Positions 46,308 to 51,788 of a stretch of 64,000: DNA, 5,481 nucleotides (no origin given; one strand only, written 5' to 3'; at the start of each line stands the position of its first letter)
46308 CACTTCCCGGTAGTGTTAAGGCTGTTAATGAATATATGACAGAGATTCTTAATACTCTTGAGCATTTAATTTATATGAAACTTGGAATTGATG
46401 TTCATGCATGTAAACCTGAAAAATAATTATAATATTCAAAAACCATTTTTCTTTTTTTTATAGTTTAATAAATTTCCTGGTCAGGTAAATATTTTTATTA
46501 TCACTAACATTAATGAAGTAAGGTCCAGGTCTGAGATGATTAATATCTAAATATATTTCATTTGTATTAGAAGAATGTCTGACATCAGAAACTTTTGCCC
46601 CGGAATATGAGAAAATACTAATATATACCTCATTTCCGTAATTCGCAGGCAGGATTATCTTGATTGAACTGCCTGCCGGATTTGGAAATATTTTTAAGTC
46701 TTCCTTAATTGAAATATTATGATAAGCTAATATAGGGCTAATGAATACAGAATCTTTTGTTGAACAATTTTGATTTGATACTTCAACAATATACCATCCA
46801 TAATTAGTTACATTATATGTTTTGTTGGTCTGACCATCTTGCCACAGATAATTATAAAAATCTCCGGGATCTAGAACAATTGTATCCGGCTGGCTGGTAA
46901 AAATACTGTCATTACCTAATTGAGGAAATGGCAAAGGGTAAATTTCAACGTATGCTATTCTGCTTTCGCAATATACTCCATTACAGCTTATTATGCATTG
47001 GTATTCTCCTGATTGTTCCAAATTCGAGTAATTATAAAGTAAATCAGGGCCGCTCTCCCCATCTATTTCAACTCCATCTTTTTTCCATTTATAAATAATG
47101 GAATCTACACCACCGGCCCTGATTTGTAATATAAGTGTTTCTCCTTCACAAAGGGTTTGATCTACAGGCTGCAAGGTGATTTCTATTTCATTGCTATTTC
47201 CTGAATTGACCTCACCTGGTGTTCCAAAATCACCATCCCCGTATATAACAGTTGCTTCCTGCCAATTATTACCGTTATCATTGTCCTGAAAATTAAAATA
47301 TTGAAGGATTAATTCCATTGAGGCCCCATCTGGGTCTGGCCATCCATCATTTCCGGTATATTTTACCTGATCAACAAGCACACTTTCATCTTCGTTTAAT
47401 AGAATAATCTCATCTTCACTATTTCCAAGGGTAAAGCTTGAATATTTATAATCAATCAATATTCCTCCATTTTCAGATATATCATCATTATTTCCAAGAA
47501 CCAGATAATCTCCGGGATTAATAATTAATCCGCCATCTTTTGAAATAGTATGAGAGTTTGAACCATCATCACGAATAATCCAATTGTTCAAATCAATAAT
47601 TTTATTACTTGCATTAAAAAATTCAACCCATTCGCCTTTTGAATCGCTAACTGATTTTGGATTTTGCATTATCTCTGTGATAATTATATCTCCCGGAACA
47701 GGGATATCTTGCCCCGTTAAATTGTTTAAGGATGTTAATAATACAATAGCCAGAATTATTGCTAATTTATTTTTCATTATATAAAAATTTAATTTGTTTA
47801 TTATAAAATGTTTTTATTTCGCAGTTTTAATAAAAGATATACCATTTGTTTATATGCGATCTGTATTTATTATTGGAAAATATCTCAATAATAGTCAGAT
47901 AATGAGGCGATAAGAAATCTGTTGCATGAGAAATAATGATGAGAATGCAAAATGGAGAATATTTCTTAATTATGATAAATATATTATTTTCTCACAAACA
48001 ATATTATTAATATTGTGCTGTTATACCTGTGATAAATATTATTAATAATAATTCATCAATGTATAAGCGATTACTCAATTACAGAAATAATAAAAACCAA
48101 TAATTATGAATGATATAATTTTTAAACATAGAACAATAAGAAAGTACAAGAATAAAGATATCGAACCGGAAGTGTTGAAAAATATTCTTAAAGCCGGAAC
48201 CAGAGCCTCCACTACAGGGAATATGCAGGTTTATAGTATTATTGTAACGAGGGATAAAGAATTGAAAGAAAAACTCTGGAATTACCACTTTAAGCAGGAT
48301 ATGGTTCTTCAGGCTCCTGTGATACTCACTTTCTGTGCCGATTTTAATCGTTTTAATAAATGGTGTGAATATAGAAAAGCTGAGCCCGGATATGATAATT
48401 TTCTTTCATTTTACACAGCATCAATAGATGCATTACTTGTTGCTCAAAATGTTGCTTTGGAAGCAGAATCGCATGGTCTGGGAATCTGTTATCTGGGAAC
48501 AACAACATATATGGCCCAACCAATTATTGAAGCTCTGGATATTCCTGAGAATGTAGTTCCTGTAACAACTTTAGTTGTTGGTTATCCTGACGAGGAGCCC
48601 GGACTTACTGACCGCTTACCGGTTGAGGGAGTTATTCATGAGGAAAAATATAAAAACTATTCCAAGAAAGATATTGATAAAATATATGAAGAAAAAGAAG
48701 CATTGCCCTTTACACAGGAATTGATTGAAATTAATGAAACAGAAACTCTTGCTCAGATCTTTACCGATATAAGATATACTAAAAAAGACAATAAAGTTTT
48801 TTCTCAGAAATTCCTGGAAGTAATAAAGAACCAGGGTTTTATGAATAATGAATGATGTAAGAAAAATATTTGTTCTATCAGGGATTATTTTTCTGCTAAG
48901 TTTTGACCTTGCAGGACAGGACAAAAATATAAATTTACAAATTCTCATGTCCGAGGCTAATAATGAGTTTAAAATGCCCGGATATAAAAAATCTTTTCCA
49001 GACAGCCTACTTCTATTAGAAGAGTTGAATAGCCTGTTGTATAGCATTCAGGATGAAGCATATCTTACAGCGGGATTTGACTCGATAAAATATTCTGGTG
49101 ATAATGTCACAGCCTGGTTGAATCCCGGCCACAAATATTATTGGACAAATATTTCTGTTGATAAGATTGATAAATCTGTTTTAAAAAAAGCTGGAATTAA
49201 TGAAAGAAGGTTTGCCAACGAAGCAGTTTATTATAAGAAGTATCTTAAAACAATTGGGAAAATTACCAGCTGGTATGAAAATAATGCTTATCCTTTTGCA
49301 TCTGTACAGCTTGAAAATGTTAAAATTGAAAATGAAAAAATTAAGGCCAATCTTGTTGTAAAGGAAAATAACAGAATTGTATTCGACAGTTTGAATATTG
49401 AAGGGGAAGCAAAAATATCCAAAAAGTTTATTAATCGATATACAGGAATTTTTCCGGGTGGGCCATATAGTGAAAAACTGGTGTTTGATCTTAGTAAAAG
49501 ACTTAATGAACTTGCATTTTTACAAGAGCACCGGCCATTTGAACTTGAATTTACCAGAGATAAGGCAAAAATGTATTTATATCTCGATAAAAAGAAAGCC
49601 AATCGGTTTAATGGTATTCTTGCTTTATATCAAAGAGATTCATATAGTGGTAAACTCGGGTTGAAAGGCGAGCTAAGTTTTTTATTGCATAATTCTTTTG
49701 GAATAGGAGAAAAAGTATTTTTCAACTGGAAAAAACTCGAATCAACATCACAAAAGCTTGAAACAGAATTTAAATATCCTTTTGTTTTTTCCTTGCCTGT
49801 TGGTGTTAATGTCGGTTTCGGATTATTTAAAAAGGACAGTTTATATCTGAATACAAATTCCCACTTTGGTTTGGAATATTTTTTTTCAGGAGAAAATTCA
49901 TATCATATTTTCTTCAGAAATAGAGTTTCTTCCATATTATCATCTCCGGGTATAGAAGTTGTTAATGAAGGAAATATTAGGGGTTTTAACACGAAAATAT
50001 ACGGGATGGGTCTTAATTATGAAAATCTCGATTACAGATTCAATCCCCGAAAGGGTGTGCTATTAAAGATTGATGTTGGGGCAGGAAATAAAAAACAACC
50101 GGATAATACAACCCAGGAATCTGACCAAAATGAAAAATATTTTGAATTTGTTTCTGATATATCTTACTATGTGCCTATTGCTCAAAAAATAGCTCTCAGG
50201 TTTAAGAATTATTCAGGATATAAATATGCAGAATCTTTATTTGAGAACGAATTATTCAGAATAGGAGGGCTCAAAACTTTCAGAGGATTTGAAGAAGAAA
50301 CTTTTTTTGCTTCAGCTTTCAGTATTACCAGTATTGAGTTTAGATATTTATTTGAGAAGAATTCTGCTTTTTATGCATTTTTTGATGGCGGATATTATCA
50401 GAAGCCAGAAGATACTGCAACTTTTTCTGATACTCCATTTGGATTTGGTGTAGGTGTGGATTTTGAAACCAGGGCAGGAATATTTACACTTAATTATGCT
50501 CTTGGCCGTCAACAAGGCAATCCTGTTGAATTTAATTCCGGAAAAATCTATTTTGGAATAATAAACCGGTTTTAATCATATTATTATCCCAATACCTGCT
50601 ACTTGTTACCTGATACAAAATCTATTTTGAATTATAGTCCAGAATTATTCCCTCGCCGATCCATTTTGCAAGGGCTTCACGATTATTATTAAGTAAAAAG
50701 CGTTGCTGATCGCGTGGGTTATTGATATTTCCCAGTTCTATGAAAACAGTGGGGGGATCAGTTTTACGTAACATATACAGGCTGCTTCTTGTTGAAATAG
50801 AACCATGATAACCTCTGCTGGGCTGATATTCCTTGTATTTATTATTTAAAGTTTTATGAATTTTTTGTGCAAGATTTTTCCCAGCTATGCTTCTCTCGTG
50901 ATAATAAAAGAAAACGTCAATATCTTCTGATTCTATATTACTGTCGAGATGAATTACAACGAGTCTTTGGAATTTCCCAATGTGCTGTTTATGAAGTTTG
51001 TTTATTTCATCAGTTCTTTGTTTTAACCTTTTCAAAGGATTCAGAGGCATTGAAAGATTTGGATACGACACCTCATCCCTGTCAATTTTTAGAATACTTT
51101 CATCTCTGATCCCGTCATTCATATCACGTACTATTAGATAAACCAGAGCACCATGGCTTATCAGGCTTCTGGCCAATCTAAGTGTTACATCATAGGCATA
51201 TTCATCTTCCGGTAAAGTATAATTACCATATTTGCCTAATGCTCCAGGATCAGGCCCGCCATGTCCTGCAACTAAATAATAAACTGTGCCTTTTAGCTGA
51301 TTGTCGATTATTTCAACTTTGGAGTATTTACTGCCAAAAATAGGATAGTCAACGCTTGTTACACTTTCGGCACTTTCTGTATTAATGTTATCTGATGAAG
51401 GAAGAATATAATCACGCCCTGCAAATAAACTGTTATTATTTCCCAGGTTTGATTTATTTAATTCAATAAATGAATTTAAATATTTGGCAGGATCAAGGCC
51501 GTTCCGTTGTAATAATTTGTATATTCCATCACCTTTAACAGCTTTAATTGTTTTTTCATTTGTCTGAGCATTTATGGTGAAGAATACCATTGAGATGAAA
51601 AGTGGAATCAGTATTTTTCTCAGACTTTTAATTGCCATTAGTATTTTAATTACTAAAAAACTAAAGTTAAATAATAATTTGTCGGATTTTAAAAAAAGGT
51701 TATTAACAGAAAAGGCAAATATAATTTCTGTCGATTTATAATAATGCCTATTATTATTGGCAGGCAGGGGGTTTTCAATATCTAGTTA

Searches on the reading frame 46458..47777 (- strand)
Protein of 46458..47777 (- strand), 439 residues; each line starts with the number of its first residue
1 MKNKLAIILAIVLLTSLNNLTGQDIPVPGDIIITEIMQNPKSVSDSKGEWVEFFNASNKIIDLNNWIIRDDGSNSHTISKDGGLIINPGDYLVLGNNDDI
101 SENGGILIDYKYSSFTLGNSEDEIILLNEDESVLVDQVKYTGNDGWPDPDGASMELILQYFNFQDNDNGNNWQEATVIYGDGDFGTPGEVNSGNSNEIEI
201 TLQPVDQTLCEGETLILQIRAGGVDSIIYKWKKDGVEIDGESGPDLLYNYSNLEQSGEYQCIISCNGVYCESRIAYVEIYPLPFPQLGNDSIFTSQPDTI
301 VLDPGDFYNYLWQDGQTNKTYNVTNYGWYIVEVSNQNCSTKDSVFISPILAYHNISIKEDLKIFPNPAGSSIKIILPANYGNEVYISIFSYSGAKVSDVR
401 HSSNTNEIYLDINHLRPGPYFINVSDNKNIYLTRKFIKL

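Call 33: search_protein_families(library=pfam, proteins=[window:46458-47777:-], max_evalue=0.0001)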
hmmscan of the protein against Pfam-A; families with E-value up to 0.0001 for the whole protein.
window:46458-47777:- (439 aa): 4 families
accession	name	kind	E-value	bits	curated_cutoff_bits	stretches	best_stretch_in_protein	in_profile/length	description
PF00932.25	LTD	-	5.5e-18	65.8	34.3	1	28-141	5-108/109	Lamin Tail Domain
PF18962.6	Por_Secre_tail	-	2.6e-11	44.1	27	1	363-437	1-74/75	Secretion system C-terminal sorting domain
PF13927.12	Ig_3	-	2.4e-06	28.4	30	1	199-264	3-77/78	Immunoglobulin domain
PF13895.12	Ig_2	-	5.2e-05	23.8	27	0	201-265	3-65/79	Immunoglobulin domain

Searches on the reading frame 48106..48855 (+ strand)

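Call 34: search_protein_families(library=pfam, proteins=[window:48106-48855:+], max_evalue=0.0001)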
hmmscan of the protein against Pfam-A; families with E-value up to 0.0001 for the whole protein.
window:48106-48855:+ (249 aa): 2 families
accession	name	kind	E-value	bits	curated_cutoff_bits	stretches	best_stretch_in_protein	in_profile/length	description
PF00881.29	Nitroreductase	-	7.9e-20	72.1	23.5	1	6-160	2-167/167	Nitroreductase family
PF14512.11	TM1586_NiRdase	-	7.1e-08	32.8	27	0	114-181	89-153/215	Putative TM nitroreductase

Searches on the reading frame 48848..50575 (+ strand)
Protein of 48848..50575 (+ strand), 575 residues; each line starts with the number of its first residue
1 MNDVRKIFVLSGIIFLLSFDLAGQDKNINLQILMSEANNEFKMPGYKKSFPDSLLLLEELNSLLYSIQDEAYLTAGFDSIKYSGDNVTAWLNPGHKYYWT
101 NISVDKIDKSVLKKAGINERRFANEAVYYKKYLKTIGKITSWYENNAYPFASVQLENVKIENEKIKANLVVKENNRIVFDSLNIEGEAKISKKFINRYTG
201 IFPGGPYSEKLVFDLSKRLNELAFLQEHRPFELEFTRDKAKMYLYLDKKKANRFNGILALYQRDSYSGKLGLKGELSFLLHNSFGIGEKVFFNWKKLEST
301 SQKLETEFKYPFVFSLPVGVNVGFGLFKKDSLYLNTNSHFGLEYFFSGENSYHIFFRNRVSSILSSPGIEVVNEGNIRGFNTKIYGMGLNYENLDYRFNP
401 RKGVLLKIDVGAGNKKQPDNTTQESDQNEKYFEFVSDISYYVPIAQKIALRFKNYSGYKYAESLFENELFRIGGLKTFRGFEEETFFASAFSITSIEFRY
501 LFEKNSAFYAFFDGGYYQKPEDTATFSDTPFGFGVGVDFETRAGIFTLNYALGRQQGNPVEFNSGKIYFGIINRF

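Call 34: search_protein_families(library=pfam, proteins=[window:48848-50575:+], max_evalue=0.0001)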
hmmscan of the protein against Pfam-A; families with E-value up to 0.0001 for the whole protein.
window:48848-50575:+ (575 aa): 2 families
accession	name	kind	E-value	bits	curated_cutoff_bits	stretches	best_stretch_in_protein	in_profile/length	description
PF03865.19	ShlB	-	1.3e-07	31.8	22.7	1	419-537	191-309/311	Haemolysin secretion/activation protein ShlB/FhaC/HecB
PF07244.20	POTRA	-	1e-05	26.6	21.3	0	179-221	3-49/79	Surface antigen variable number repeat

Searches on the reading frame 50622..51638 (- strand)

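Call 34: search_protein_families(library=pfam, proteins=[window:50622-51638:-], max_evalue=0.0001)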
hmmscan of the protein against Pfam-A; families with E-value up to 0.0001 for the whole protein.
window:50622-51638:- (338 aa): 1 family
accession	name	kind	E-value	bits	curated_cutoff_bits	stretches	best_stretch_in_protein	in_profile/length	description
PF01520.23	Amidase_3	-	2e-21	77.2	27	1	122-331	3-172/174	N-acetylmuramoyl-L-alanine amidase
